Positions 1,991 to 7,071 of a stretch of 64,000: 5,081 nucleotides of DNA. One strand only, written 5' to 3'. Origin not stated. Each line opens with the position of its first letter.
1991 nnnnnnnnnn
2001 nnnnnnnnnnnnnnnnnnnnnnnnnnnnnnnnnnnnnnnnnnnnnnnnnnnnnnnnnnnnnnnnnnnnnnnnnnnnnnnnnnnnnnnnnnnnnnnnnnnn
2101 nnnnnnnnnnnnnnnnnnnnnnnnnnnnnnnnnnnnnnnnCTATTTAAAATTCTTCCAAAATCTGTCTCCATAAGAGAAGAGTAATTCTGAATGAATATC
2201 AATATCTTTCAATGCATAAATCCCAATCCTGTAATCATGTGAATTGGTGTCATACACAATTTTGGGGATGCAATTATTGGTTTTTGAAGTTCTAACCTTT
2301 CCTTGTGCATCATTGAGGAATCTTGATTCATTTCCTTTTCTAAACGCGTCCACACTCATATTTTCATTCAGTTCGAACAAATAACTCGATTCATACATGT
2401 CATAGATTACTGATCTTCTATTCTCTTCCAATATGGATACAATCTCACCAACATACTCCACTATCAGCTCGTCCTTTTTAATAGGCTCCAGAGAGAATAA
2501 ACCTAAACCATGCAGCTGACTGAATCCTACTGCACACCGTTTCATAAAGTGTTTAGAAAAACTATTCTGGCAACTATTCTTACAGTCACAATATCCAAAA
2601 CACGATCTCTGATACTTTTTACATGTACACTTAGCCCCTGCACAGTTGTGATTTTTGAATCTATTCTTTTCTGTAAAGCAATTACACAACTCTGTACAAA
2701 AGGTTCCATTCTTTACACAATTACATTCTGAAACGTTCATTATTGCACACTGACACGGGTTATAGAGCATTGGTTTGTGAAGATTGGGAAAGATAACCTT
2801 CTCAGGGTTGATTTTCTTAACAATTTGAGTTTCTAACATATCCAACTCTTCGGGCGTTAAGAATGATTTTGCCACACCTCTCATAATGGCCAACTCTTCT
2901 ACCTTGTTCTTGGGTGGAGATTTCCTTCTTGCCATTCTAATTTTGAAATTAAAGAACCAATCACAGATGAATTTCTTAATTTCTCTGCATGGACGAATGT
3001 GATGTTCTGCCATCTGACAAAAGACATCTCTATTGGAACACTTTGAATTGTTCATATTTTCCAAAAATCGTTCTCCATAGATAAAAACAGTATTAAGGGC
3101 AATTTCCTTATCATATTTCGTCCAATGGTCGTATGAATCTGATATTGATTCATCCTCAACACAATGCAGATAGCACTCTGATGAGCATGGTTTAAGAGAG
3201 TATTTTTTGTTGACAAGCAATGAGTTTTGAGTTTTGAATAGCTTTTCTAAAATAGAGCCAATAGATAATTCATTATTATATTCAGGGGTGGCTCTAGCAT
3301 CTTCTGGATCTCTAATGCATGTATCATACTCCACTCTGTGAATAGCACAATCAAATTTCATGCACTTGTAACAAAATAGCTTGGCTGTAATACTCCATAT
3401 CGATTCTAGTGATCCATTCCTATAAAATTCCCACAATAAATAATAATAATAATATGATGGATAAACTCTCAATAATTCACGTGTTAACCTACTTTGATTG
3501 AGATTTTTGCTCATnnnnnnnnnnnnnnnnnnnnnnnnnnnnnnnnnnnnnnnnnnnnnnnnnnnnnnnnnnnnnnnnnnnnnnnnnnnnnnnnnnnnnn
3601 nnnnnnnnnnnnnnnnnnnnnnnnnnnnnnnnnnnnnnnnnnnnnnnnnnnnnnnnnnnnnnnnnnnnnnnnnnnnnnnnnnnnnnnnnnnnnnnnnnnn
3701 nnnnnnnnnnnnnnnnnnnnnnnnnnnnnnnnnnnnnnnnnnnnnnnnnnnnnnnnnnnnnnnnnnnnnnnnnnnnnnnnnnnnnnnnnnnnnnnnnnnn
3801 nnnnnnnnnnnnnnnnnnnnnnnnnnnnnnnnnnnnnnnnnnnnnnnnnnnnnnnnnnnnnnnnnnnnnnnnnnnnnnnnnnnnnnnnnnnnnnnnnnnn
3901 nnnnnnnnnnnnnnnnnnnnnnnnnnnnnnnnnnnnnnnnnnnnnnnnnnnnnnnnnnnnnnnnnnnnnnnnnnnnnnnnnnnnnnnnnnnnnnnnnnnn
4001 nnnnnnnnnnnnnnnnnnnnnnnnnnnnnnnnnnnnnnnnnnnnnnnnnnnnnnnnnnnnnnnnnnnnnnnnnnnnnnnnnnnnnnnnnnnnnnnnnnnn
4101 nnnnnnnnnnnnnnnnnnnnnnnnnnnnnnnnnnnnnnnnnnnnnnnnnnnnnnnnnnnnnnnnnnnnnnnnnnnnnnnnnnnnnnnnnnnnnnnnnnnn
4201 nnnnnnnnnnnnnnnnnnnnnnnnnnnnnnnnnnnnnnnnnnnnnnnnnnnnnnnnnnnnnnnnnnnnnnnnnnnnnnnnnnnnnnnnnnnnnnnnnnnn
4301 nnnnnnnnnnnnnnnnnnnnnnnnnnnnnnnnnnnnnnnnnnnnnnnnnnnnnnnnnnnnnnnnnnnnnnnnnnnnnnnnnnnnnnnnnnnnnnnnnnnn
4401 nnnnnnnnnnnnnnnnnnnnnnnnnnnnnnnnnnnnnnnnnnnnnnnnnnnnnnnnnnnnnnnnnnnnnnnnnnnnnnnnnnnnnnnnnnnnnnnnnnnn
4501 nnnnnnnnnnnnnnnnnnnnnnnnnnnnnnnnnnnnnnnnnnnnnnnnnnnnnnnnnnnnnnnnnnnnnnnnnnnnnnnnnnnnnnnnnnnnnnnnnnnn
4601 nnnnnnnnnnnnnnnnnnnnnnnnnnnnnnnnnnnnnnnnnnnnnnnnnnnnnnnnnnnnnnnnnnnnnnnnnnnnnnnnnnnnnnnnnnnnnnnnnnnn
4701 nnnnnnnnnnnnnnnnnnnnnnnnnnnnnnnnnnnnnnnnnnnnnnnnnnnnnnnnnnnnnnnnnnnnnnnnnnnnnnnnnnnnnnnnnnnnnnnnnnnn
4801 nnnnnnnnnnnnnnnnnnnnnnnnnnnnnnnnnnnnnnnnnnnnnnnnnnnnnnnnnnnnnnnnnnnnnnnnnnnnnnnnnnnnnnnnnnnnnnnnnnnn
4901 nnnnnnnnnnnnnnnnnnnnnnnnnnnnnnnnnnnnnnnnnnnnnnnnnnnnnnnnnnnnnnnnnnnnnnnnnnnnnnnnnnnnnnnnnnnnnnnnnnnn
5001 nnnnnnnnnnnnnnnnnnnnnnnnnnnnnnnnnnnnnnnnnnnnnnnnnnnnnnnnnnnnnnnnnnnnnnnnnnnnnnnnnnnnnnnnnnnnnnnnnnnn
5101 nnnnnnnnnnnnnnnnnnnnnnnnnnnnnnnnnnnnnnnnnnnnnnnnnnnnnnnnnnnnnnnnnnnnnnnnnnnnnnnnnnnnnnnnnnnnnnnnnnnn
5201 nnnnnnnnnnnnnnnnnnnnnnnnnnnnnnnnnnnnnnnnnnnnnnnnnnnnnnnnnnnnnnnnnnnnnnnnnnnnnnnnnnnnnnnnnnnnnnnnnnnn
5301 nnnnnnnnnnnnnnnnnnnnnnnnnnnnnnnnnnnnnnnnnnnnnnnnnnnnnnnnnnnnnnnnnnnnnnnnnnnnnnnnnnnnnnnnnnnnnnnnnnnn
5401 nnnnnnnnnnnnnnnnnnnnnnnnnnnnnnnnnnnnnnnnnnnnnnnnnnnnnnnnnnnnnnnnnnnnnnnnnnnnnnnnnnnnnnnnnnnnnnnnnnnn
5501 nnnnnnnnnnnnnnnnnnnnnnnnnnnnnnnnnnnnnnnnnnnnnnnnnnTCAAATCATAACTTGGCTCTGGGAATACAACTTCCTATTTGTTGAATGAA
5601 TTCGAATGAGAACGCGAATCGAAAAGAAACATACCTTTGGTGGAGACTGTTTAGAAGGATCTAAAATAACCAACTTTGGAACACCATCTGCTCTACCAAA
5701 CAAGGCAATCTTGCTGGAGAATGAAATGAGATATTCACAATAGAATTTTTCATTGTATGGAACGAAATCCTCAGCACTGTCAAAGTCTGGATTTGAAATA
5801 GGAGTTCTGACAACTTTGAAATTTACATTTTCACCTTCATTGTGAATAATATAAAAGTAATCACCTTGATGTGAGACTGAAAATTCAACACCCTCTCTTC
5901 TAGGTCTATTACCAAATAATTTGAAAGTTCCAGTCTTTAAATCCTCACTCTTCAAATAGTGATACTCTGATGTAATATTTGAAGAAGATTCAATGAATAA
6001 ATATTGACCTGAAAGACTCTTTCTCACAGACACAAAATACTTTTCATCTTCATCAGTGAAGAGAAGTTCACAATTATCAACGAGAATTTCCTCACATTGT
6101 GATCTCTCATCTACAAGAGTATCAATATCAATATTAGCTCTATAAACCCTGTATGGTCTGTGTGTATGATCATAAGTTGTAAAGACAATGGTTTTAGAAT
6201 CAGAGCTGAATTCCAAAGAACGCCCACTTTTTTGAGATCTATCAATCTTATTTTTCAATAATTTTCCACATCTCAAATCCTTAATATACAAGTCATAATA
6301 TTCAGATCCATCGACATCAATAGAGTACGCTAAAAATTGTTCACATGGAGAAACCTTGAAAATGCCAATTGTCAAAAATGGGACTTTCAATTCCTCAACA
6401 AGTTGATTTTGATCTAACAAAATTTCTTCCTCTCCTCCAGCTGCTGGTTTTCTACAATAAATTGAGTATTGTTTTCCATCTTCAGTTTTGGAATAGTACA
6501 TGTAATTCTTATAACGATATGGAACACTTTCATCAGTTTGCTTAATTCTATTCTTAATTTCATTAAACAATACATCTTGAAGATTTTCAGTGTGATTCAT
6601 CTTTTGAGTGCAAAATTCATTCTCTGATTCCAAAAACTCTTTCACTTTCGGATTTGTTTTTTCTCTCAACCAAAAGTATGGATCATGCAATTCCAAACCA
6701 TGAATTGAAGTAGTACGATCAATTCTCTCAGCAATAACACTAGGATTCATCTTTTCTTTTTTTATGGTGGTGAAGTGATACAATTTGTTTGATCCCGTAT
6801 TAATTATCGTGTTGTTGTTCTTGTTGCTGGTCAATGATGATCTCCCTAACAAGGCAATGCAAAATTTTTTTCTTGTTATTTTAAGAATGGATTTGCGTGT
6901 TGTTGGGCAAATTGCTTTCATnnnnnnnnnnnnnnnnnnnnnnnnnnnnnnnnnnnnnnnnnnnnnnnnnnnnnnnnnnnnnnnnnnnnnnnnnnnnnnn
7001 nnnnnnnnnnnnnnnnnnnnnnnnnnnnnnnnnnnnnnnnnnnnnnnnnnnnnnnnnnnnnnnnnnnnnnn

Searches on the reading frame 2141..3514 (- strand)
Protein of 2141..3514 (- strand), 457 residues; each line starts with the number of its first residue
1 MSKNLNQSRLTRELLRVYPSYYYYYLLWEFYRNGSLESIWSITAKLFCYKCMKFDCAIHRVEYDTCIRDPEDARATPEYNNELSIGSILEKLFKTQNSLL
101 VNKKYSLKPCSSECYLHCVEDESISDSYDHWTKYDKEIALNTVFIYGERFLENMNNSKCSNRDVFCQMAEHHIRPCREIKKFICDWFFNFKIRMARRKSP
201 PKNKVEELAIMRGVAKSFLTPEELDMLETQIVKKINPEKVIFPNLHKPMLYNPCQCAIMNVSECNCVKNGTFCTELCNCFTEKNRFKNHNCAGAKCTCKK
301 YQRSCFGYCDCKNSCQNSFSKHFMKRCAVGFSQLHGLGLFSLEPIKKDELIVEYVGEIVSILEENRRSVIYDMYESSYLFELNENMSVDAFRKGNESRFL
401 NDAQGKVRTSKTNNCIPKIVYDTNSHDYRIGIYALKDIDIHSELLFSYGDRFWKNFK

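Call 20: search_protein_families(library=pfam, proteins=[window:2141-3514:-], max_evalue=0.001)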
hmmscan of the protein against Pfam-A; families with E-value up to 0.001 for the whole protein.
window:2141-3514:- (457 aa): 1 family
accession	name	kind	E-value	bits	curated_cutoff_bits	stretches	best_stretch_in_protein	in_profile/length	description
PF00856.33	SET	-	1.7e-16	60.9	22.4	1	336-449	1-105/105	SET domain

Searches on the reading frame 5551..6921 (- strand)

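Call 20: search_protein_families(library=pfam, proteins=[window:5551-6921:-], max_evalue=0.001)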
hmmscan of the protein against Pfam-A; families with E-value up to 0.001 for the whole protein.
window:5551-6921:- (456 aa): 1 family
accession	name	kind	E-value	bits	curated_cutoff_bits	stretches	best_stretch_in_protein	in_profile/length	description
PF02897.21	Peptidase_S9_N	-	4.1e-67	227.2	24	1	68-426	7-359/414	Prolyl oligopeptidase, N-terminal beta-propeller domain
